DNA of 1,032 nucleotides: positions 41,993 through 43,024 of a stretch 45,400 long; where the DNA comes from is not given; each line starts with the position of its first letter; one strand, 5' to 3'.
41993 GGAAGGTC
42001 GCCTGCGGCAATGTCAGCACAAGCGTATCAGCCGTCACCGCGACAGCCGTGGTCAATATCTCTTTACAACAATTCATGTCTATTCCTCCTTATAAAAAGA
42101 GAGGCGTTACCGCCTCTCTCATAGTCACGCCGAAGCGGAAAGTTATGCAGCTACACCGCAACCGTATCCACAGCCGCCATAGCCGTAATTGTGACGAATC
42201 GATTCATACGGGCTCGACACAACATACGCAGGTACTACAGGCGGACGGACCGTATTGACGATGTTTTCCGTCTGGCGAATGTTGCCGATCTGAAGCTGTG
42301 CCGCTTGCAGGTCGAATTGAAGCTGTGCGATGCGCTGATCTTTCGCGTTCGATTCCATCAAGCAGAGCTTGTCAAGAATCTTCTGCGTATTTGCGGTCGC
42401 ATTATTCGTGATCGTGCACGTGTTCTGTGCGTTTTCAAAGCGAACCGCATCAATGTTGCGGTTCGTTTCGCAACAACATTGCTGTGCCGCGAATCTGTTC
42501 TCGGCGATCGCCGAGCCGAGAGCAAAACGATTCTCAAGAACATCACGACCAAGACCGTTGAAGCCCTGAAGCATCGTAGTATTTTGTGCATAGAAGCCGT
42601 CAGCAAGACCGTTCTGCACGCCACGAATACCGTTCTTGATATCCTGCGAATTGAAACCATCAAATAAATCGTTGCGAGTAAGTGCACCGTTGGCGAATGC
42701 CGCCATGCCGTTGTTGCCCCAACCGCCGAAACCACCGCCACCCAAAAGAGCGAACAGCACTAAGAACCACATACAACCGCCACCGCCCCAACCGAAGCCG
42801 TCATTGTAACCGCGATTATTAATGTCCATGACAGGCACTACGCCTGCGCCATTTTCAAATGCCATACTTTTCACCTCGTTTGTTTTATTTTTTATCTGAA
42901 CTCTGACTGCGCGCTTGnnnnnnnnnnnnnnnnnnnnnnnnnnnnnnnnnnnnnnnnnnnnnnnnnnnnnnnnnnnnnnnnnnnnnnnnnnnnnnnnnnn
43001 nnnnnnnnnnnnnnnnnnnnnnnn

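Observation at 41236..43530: Five-gene cargo cluster of unknown function at the prophage-end (moron) position between lysis and attP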

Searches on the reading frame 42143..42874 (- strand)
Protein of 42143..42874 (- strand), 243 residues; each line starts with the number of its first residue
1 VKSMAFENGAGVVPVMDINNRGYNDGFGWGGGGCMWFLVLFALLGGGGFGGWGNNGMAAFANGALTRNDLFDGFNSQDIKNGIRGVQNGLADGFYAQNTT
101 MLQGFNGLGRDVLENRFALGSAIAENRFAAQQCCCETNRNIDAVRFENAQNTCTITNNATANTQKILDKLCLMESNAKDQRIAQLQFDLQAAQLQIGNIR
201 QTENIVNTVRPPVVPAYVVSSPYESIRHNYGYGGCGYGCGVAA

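Call 3: search_protein_families(library=pfam, proteins=[window:42143-42874:-], max_evalue=1)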
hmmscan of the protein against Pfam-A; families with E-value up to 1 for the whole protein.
window:42143-42874:- (243 aa): 0 families

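Call 4: search_protein_families(library=phrogs, proteins=[window:42143-42874:-], max_evalue=1)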
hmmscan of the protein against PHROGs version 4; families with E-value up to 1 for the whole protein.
window:42143-42874:- (243 aa): 2 families
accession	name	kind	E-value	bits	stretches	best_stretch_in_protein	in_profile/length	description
phrog_16490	-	unknown function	1.2e-29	104.9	1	13-241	12-281/286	-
phrog_9288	-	unknown function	0.00029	21.6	1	65-211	61-223/234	-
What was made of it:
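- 42143..42865 (-): C: the 240-aa core protein. It has an acidic conserved N-tail, a Gly-flanked hydrophobic segment (about residues 30-48), one long amphipathic helix (about 75-206), an invariant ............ motif and a Pro/Tyr/Cys-rich tail. PHROG 16490 (unknown function) 1e-29 (call 4).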

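Call 8: search_dna_similar(query=window:42143-42865:-, collection=phages, mode=protein, max_rows=30, max_evalue=0.001)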
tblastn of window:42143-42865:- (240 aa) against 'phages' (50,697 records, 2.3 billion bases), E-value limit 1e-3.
Records with a match: 13; places in all: 13; records where one place covers at least 80% of the query: 0.
Best place of each record, by identity: 60-80% 1; <60% 12.
By first word of the organism name: Bacteriophage 9; Dulem 3; bajarodcaudo 1.
By host as written in the record: - 10; Varecia variegata 2; Propithecus coquereli 1.
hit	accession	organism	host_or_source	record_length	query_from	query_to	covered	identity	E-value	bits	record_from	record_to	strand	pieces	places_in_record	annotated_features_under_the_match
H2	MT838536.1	Bacteriophage sp.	human fecal samples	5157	63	144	34%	64.6%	6e-25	108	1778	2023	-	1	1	record has no annotation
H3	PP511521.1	Dulem virus 36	Varecia variegata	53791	63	167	44%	49.5%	5e-18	88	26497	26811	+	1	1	hypothetical protein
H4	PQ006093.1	bajarodcaudo virus 2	Neotoma bryanti feces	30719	63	207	60%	34.5%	2e-6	54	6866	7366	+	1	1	hypothetical protein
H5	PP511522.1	Dulem virus 35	Varecia variegata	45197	63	143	34%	50.6%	2e-16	84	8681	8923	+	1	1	hypothetical protein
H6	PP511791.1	Dulem virus 39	Propithecus coquereli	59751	70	144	31%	42.7%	2e-9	63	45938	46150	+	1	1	hypothetical protein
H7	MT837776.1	Bacteriophage sp.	human fecal samples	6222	63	143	34%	37.0%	2e-8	60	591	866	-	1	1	record has no annotation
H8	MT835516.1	Bacteriophage sp.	human fecal samples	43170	63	143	34%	35.2%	2e-5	51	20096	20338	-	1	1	record has no annotation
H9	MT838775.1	Bacteriophage sp.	human fecal samples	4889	63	143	34%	34.8%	8e-9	61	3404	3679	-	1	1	record has no annotation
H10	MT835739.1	Bacteriophage sp.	human fecal samples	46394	63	143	34%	33.7%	9e-8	58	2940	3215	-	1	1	record has no annotation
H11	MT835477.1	Bacteriophage sp.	human fecal samples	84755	63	143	34%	33.3%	7e-7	55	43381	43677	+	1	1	record has no annotation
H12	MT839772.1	Bacteriophage sp.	human fecal samples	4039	63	143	34%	32.6%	1e-7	57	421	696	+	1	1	record has no annotation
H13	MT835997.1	Bacteriophage sp.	human fecal samples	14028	63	143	34%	32.6%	2e-7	57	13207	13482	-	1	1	record has no annotation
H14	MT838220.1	Bacteriophage sp.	human fecal samples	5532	63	105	18%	55.8%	1e-5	52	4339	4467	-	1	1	record has no annotation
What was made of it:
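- On Tail-fibre / RBP plus chaperone module: Only 13 metagenomic records in the phage collection match C (call 8).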

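Call 9: get_annotated_region(hit=H3, flank=6000)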
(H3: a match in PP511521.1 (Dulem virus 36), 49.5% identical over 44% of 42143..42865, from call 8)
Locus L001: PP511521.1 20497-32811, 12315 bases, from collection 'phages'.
description: Dulem virus 36 isolate Duke_24FS_3, complete genome.
organism: Dulem virus 36 (NCBI taxid 3145754)
taxonomy: Viruses; Duplodnaviria; Heunggongvirae; Uroviricota; Caudoviricetes
host: Varecia variegata; source: feces; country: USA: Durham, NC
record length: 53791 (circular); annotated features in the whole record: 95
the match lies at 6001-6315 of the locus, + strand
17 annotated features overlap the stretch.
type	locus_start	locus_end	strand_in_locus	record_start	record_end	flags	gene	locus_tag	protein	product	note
CDS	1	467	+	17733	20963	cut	-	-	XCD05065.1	minor tail protein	-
CDS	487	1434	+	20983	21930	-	-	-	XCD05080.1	tail protein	-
CDS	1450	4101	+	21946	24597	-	-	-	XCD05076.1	hypothetical protein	Siphovirus reqiPepy6 Gp37-like protein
CDS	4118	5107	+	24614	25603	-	-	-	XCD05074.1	receptor-binding protein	-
CDS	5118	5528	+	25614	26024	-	-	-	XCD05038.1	hypothetical protein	-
CDS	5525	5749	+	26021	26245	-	-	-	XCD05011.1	hypothetical protein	-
CDS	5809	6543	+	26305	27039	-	-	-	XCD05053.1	hypothetical protein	-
CDS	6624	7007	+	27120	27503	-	-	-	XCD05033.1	hypothetical protein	-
CDS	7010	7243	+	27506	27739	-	-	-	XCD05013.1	hypothetical protein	-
CDS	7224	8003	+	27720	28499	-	-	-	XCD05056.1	hypothetical protein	-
CDS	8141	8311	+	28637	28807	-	-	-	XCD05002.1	hypothetical protein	-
CDS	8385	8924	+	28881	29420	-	-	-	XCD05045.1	hypothetical protein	-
CDS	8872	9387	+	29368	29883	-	-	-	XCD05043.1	hypothetical protein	-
CDS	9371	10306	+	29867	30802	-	-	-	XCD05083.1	toprim-like protein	-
CDS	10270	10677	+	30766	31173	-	-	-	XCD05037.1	hypothetical protein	-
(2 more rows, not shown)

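Call 10: get_annotated_region(hit=H5, flank=6000)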
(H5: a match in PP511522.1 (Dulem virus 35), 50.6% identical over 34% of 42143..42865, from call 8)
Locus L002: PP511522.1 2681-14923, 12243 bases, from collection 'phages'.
description: Dulem virus 35 isolate Duke_24FS_4, complete genome.
organism: Dulem virus 35 (NCBI taxid 3145753)
taxonomy: Viruses; Duplodnaviria; Heunggongvirae; Uroviricota; Caudoviricetes
host: Varecia variegata; source: feces; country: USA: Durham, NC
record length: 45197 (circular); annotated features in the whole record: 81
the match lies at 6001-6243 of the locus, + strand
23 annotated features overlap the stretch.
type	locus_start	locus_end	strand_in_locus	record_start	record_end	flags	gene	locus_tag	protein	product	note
CDS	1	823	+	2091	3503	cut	-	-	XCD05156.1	portal protein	-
CDS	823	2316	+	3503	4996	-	-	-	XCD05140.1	hypothetical protein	-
CDS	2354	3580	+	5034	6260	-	-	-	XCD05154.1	minor capsid protein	-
CDS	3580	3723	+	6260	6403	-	-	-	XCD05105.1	hypothetical protein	-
CDS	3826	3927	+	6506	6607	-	-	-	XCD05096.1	hypothetical protein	-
CDS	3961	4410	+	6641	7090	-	-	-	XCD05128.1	hypothetical protein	-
CDS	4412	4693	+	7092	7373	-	-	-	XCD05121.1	hypothetical protein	-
CDS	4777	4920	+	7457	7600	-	-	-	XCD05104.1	hypothetical protein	-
CDS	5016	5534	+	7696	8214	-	-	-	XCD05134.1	hypothetical protein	-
CDS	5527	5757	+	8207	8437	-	-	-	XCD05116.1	hypothetical protein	-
CDS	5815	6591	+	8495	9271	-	-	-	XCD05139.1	hypothetical protein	-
CDS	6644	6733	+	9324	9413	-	-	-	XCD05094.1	hypothetical protein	-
CDS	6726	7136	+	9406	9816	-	-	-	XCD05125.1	hypothetical protein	-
CDS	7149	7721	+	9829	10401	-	-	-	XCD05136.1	hypothetical protein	-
CDS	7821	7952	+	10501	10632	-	-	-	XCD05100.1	hypothetical protein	-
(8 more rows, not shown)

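Call 17: find_homologous_proteins(query=window:42143-42865:-)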
Query window:42143-42865:- (240 aa): 5353 proteins with E <= 0.001 among 6620 candidates; the best 120 are listed.
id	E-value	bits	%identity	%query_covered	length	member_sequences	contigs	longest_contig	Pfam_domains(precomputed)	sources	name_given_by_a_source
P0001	4.2e-159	545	100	100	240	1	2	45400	-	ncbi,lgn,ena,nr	ncbi:MAG: hypothetical protein IJN28_05425 [Selenomonadales bacterium]|nr:hypothetical protein [Sele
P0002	4.3e-129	447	82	100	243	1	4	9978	-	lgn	-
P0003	3.7e-126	438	83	94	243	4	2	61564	-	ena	-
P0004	5.9e-126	437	82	94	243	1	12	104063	-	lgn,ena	-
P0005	1.2e-121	423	80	95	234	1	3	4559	-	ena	-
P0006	2.9e-121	422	77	100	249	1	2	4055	-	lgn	-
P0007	7.0e-117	407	79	94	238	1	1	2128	-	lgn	-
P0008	2.6e-115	402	75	100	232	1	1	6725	-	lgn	-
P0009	2.2e-114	399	77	94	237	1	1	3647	-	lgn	-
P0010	1.7e-113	396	75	94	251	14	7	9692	-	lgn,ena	-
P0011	2.1e-112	393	73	93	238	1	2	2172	-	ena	-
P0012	1.4e-108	380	76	98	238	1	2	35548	-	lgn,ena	-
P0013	2.5e-107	376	76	98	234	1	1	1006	-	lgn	-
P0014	2.0e-105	370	75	98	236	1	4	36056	-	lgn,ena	-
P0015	2.7e-105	369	74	98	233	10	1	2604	-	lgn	-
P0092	4.2e-74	267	54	97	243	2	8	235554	-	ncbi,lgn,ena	-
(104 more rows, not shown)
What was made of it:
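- Checked: The C family has 5,353 hits (call 17).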

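Call 19: find_encoding_contigs(protein=P0092, flank=8000, max_places=3)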
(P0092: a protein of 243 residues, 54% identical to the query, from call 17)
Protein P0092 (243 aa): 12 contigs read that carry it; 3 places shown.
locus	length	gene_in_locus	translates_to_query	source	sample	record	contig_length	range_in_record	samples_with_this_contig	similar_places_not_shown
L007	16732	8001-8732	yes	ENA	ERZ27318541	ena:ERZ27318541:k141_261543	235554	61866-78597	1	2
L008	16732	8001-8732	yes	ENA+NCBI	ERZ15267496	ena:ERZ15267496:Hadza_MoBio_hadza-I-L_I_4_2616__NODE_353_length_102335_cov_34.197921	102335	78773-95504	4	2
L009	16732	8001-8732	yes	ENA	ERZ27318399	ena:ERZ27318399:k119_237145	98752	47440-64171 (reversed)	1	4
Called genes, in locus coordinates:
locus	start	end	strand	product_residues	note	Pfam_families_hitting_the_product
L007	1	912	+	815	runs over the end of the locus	PF18454:Mtd_N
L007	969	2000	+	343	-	-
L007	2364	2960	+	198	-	PF14301:DUF4376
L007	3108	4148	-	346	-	PF00589:Phage_integrase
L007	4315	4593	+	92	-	-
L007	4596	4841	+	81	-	-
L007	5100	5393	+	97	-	PF19791:DUF6275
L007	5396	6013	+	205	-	PF21277:T6SS_VgrG3-like_C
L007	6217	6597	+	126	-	-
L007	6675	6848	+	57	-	-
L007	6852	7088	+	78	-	PF00196:GerE (weak), PF08281:Sigma70_r4_2 (faint)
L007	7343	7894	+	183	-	-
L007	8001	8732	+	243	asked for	-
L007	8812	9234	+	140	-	-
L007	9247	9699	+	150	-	PF25223:DUF7841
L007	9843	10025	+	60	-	-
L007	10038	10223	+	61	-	-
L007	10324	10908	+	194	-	-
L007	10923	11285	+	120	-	PF12957:DUF3846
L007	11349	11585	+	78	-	-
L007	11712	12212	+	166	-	PF06725:3D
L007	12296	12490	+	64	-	-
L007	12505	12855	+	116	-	-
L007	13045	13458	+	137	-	-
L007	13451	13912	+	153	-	-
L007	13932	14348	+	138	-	-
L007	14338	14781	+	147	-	PF25680:Mom (weak)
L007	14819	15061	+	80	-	-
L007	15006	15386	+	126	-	-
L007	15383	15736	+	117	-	-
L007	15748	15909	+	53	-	PF13248:Zn_ribbon_3 (faint)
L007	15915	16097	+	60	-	-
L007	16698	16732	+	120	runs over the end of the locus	-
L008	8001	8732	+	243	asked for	-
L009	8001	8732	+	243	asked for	-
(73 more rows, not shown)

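Call 21: find_related_loci(query=A1, collection=genome_contigs, flank=6000)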
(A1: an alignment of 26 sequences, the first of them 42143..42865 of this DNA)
Query A1 (240 aa) in genome_contigs; peptide patterns used: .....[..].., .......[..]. (x = any residue, [..] = any of these).
97 stretches matched a pattern; 70 encode a relative of the query (tblastn E <= 1e-3); 70 distinct loci.
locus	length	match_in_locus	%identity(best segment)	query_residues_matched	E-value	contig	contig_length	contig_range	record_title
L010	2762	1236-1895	54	1-233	5e-69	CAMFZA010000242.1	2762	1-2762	MAG: uncultured Phascolarctobacterium sp. isolate ERR2020027_bin.1_metaWRAP_v1.3_MAG genome assembly, contig: ERZ1055206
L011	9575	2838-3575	50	6-237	1e-68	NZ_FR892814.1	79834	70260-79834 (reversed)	Phascolarctobacterium succinatutens CAG:287, whole genome shotgun sequence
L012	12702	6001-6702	51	5-233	1e-66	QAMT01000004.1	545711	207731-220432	MAG: Phascolarctobacterium sp. isolate CIM:MAG 843_2 contig_153675, whole genome shotgun sequence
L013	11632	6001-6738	48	1-236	4e-59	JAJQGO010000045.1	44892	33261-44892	MAG: Ruminococcus sp. isolate U.2_2 NODE_74_length_44892_cov_12.462497, whole genome shotgun sequence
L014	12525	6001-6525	57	53-234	5e-58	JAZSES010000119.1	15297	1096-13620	MAG: Candidatus Limenecus sp. isolate T1900044588_TS20190054.MAGScoT_cleanbin_000029 SGB_613_k141_1137216, whole genome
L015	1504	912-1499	54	6-199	1e-60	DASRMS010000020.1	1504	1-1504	MAG TPA_asm: Oscillospiraceae bacterium isolate SMAG_U10222 k141_272234, whole genome shotgun sequence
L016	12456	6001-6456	76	1-151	6e-57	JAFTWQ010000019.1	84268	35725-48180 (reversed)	MAG: Bacteroidales bacterium isolate RGIG4217 Roe_deer_Colon-4__c1721, whole genome shotgun sequence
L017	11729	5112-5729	49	32-233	8e-56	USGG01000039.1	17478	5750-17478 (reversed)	uncultured Megasphaera sp. isolate UMGS1693 genome assembly, contig: NODE_2474_length_17478_cov_5.218849, whole genome s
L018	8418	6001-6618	50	22-234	2e-53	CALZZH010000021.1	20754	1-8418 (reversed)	MAG: uncultured Clostridia bacterium isolate SRR5240748_bin.11_metaWRAP_v1.3_MAG genome assembly, contig: ERZ9450819.988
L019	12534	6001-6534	43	23-235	4e-47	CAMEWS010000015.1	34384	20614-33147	MAG: uncultured Clostridia bacterium isolate SRR11489792_bin.93_metaWRAP_v1.3_MAG genome assembly, contig: ERZ11466811.1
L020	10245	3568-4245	43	1-222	4e-46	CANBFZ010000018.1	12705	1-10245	MAG TPA_asm: uncultured Eubacterium sp. isolate SRR15431176_bin.10_metawrap_v1.3_MAG genome assembly, contig: NODE.817_l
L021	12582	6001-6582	47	18-222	3e-44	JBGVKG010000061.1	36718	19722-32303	MAG: Lachnospiraceae bacterium isolate fecal_MAG_31 fecal_MAG_31_contig_0061, whole genome shotgun sequence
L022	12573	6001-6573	46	12-223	2e-44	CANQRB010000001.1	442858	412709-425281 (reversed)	MAG: uncultured Clostridia bacterium isolate Lapin-008__bin63 genome assembly, contig: Lapin-008__NODE_1_length_442858_c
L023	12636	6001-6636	44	8-222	8e-44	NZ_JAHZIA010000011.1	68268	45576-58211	MAG: Anaerofustis sp. isolate HRGM_Genome_3374 HRGM_Genome_3374_11, whole genome shotgun sequence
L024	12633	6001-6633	42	7-236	5e-43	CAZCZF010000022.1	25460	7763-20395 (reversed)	MAG TPA_asm: uncultured Vampirovibrio sp. isolate SRP350583_co2_411 genome assembly, contig: NODE_2651_length_25460_cov_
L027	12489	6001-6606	41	16-237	3e-40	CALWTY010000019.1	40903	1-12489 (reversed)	MAG: uncultured Clostridia bacterium isolate BRZ_CP__bin94 genome assembly, contig: BRZ_CP__NODE_1470_length_40903_cov_5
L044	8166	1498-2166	35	26-219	4e-25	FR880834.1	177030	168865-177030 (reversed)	Clostridium sp. CAG:510 genomic scaffold, scf67, whole genome shotgun sequence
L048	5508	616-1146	33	76-236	4e-24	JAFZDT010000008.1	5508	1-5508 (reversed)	MAG: Erysipelotrichaceae bacterium isolate RGIG7674 Water_buffalos_Rectum-1__c22102, whole genome shotgun sequence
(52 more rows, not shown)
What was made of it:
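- On Spanin (two-component or unimolecular): The cassette occurs on large Clostridia, Lachnospiraceae and Ruminococcus contigs of up to 442 kb, as well as in Negativicutes (call 21).
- Closest known: Spanins. Different: The cassette also occurs on large Clostridia contigs (call 21).
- The cassette occurs in monoderm Clostridia as well as diderm hosts (call 21).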

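Call 22: find_related_loci(query=A1, collection=viral_contigs, flank=6000)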
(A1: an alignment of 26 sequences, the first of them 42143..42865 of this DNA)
Query A1 (240 aa) in viral_contigs; peptide patterns used: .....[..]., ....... (x = any residue, [..] = any of these).
600 stretches matched a pattern (row limit reached: there are more); 498 encode a relative of the query (tblastn E <= 1e-3); the best 80 are kept; 80 distinct loci.
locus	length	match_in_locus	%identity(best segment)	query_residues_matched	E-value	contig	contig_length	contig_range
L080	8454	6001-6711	55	1-234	4e-76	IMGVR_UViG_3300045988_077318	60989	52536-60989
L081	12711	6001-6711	54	1-234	1e-73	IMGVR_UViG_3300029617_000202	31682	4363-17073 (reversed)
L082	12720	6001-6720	53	1-237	2e-73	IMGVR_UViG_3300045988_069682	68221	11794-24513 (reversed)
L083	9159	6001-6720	53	1-237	3e-73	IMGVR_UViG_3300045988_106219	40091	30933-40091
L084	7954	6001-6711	53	1-234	2e-73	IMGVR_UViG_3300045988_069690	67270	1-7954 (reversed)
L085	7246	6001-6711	53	1-234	7e-73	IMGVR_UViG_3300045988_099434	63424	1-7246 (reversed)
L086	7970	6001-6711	53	1-234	2e-72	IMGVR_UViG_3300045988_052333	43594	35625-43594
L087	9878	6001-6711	52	1-234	7e-72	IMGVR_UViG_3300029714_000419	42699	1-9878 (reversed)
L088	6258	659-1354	53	6-234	7e-71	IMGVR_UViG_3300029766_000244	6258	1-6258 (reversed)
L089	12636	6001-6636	57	8-233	1e-70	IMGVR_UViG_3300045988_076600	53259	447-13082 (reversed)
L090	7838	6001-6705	53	6-237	3e-70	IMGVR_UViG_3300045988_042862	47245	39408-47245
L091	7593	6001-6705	52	6-237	1e-69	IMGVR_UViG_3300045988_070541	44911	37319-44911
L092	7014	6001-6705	52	6-237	1e-69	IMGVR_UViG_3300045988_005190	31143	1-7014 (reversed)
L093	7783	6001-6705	52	6-237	1e-69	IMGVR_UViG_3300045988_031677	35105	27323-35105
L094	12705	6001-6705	52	6-237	1e-69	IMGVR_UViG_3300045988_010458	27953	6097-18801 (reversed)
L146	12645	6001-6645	48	1-222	7e-55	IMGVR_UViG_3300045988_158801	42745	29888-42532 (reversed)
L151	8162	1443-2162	48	1-238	3e-54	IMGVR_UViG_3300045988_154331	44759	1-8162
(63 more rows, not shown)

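Call 34: search_solved_structures(query=A1, max_evalue=10)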
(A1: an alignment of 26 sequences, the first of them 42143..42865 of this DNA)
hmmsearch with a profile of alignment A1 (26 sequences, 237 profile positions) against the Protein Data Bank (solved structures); distinct sequences matched with E-value up to 10: 9.
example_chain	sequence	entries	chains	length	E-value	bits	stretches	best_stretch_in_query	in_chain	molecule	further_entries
1a02_J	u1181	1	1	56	0.4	13.2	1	156-203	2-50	AP-1 FRAGMENT JUN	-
5t01_A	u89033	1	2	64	0.68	12.5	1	156-203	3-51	Transcription factor AP-1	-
1t2k_C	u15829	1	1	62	0.95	12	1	156-203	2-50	Transcription factor AP-1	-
1fos_F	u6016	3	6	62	1.1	11.8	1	157-203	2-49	C-JUN PROTO-ONCOGENE PROTEIN | PROTO-ONCOGENE C-JUN | Viral jun transforming protein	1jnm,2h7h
1s9k_E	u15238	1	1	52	1.5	11.3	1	163-203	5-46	Transcription factor AP-1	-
9tlp_A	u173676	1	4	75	2.1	10.9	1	164-207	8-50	Sc-apCC-2-BCL-xL-6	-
9o5w_B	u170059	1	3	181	3.6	10.1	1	133-204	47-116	Hemagglutinin HA2 chain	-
6jfv_B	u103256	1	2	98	4.2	9.9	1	132-196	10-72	Keratin, type II cytoskeletal 5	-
9tln_A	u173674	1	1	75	8.3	8.9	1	164-205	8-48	Sc-apCC-2-BCL-xL-2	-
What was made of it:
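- Closest known: Phage tail-fibre plus chaperone modules. Different: It has no sequence homology to any fibre family (calls 3, 4, 34).
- The PDB hit to HA2 is noise (E 3.6, call 34).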

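Call 39: search_protein_families(library=pfam, proteins=[L007:8812-9234:+, L002:6726-7136:+, L001:7224-8003:+, L002:7149-7721:+, L001:7010-7243:+, L007:7343-7894:+, L007:6217-6597:+, L007:5100-5393:+, L007:6852-7088:+], max_evalue=1)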
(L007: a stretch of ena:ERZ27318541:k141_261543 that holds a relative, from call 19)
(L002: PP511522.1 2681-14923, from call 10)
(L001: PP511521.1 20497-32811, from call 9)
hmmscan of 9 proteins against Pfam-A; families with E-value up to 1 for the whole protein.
L007:8812-9234:+ (140 aa): 2 families
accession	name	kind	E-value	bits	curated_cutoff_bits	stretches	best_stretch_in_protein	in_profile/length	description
PF18573.7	BclA_C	-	0.0014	18.9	38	1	12-102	3-93/128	BclA C-terminal domain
PF18998.6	Flg_new_2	-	0.19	12.2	23.6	1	62-99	4-37/73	Divergent InlB B-repeat domain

L002:6726-7136:+ (136 aa): 1 family
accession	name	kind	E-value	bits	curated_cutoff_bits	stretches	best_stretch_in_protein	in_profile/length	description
PF18573.7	BclA_C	-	4.4e-07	30.3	38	1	11-134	13-127/128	BclA C-terminal domain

L001:7224-8003:+ (259 aa): 0 families

L002:7149-7721:+ (190 aa): 2 families
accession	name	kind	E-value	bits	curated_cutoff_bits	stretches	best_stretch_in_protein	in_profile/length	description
PF06046.19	Sec6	-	0.03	13.3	29.7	1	146-187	402-444/537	Exocyst complex component Sec6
PF12848.13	ABC_tran_Xtn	-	0.072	13.6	25.9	1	117-159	6-50/85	ABC transporter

L001:7010-7243:+ (77 aa): 1 family
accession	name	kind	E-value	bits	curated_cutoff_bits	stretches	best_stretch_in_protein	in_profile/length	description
PF09090.17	MIF4G_like_2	-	0.14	12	22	1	6-61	118-175/263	MIF4G like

L007:7343-7894:+ (183 aa): 1 family
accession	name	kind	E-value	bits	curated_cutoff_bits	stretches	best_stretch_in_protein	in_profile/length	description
PF03951.24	Gln-synt_N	-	0.22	11.6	33.4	1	38-64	22-50/82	Glutamine synthetase, beta-Grasp domain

L007:6217-6597:+ (126 aa): 6 families
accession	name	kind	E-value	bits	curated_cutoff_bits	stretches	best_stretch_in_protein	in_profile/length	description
PF23922.1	DUF7261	-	0.00072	20.3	27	1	15-101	14-100/169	Family of unknown function (DUF7261)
PF06008.19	Laminin_I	-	0.021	15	34.6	1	46-118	39-108/259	Laminin Domain I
PF11839.13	Alanine_zipper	-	0.06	14.1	23.1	1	45-104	6-62/69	Alanine-zipper, major outer membrane lipoprotein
PF05262.16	Borrelia_P83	-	0.096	11.6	33.6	1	45-118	275-347/489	Borrelia P83/100 protein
PF06103.16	DUF948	-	0.24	12.1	37.2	1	15-99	5-82/89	Bacterial protein of unknown function (DUF948)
PF10779.14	XhlA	-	0.38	11.4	34.7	1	44-81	1-38/67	Haemolysin XhlA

L007:5100-5393:+ (97 aa): 1 family
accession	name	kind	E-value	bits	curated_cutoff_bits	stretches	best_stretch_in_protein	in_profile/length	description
PF19791.4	DUF6275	-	8.2e-32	109.3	22.6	1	11-94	2-80/81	Family of unknown function (DUF6275)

L007:6852-7088:+ (78 aa): 9 families
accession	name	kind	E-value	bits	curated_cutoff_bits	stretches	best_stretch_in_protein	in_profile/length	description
PF00196.25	GerE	-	1e-06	28.7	23.5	1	29-63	3-36/57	Bacterial regulatory proteins, luxR family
PF08281.18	Sigma70_r4_2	-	2e-05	24.6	25.7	1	29-69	11-51/54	Sigma-70, region 4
PF07638.17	Sigma70_ECF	-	2.7e-05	24.6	21.1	1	27-73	134-180/185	ECF sigma factor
PF06530.18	Phage_antitermQ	-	0.0024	18.2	26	1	28-77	62-111/118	Phage antitermination protein Q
PF12116.14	SpoIIID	-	0.0033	18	27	1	29-77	4-52/82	Stage III sporulation protein D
PF04545.22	Sigma70_r4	-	0.019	14.9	24.1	1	28-62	4-38/50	Sigma-70, region 4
PF08279.18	HTH_11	-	0.047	14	25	1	48-68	19-39/55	HTH domain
PF21840.1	DUF6899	-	0.085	13.9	27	1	13-77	5-57/85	Domain of unknown function (DUF6899)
PF13936.12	HTH_38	-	0.13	12.4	27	1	42-63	18-39/44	Helix-turn-helix domain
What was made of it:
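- On Tail-fibre / RBP plus chaperone module: D2 hits BclA_C at 4e-7, below the cut-off (call 39).
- On GerE/LuxR-type stand-alone HTH regulator (for S): The L007 S scores 28.7 bits (call 39).
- Closest known: BclA exosporium fibre with GerE-regulated spore-coat genes. Same: D2 gives sub-threshold BclA_C hits (call 39).
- D2 hits BclA_C at 4e-7, below the Pfam cut-off (call 39). D2 is BclA_C/C1q-like, a common tip of collagen-like phage fibres (call 39). D2 is BclA_C-like (call 39).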
